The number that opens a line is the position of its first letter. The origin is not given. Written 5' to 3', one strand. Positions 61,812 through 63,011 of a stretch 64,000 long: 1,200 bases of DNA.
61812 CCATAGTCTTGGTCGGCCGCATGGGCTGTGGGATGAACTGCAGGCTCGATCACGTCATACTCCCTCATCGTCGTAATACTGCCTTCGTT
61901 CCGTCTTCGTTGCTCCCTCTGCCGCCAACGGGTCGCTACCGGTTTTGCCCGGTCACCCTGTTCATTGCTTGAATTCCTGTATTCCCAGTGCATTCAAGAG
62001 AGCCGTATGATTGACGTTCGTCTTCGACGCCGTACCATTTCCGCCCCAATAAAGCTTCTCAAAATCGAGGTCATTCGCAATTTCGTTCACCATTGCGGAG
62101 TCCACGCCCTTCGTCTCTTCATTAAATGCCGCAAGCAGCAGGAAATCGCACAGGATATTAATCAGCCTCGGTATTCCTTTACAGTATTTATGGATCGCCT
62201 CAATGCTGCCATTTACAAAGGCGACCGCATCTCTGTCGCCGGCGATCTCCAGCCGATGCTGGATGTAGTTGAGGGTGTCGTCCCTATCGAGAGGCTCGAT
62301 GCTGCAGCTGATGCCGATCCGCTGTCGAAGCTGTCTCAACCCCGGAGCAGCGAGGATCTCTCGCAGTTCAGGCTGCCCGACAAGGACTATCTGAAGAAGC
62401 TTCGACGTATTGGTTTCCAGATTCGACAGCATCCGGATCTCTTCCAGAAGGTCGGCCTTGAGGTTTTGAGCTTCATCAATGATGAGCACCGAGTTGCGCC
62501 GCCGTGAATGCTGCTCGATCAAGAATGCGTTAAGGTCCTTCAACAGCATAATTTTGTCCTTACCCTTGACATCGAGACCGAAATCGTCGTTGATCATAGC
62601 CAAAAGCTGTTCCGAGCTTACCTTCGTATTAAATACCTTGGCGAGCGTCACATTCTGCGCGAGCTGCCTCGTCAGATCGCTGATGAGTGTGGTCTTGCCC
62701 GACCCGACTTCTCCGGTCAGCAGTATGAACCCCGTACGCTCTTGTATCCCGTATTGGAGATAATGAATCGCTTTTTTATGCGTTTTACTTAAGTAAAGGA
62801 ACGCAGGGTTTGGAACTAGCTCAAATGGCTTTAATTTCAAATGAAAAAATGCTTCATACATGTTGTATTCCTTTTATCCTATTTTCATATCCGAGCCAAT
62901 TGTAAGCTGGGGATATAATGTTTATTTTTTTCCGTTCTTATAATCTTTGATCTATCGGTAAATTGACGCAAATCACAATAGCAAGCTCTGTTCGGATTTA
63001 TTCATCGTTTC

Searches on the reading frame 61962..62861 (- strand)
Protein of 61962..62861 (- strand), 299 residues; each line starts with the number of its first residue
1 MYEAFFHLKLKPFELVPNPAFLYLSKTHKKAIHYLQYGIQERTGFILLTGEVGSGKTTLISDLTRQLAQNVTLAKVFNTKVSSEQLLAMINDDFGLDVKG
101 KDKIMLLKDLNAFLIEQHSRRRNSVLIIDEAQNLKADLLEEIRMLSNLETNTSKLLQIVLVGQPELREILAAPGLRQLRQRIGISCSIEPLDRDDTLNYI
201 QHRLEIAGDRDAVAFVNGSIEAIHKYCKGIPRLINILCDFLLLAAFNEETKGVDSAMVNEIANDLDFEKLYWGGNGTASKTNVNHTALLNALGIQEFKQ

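Call 55: search_protein_families(library=pfam, proteins=[window:61962-62861:-], max_evalue=0.0001)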
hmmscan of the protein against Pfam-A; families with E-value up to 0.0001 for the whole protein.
window:61962-62861:- (299 aa): 7 families
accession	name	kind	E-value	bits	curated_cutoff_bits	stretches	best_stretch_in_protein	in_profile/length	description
PF13401.12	AAA_22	-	3.3e-29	102.3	27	1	42-170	4-130/130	AAA domain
PF13191.12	AAA_16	-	8.1e-09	36.6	32.6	1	40-152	21-162/167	AAA ATPase domain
PF13245.12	AAA_19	-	5e-07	30.4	25.1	1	44-163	12-125/134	AAA domain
PF13604.12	AAA_30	-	6.1e-06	26.5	27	1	39-178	14-140/191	AAA domain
PF07728.20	AAA_5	-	3e-05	24.5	22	1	46-146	2-90/139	AAA domain (dynein-related subfamily)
PF12775.13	AAA_7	-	4e-05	23.7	25.8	0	41-92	31-84/181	P-loop containing dynein motor region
PF09848.15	SLFN-g3_helicase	-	4.1e-05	23.5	24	1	46-136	4-93/354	Schlafen group 3, DNA/RNA helicase domain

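Call 65: search_protein_families(library=ncbifam, proteins=[window:61962-62861:-], max_evalue=0.00001)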
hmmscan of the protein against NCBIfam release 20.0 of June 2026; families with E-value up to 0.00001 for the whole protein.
window:61962-62861:- (299 aa): 1 family
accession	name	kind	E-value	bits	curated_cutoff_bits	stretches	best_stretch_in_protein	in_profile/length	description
TIGR03015.1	pepcterm_ATPase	hypoth_equivalog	5.9e-117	389.9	324.5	1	1-268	1-269/269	XrtA/PEP-CTERM system-associated ATPase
